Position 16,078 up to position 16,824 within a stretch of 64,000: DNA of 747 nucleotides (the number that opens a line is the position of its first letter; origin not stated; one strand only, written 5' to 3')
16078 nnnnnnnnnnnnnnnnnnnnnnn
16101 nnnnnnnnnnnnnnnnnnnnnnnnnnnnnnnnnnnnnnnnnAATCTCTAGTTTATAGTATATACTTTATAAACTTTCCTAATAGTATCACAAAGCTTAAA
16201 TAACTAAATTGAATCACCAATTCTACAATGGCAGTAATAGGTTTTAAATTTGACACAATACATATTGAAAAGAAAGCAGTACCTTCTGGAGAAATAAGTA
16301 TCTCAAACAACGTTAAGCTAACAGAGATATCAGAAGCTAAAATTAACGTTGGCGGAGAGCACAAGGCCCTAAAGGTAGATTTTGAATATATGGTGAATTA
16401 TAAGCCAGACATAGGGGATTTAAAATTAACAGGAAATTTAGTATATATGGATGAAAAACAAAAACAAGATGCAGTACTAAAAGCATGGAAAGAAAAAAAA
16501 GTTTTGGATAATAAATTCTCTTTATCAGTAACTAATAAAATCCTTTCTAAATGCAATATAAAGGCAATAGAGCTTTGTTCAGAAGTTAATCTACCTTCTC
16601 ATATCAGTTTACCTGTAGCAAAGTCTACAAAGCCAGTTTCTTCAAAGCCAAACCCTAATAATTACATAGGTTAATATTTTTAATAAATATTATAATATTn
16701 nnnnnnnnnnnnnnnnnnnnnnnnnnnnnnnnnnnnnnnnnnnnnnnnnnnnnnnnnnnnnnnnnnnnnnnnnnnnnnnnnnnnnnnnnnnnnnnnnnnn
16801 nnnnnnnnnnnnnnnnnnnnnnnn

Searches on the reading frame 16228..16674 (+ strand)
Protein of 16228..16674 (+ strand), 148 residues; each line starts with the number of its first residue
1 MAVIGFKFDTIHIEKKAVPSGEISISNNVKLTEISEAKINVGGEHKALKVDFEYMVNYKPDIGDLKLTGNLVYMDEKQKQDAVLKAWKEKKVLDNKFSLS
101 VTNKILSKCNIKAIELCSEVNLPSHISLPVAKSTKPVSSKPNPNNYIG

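Call 3: search_protein_families(library=pfam, proteins=[window:16228-16674:+], max_evalue=1)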
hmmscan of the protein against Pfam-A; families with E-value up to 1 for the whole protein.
window:16228-16674:+ (148 aa): 2 families
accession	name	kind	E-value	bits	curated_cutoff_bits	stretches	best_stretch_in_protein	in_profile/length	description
PF01929.23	Ribosomal_L14e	-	0.0071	17.3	30.5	1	63-105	8-49/75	Ribosomal protein L14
PF02115.23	Rho_GDI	-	0.01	15.9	26.5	1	73-137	26-89/193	RHO protein GDP dissociation inhibitor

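Call 5: search_protein_families(library=ncbifam, proteins=[window:16228-16674:+], max_evalue=1)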
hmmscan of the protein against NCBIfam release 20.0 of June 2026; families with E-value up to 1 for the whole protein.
window:16228-16674:+ (148 aa): 0 families
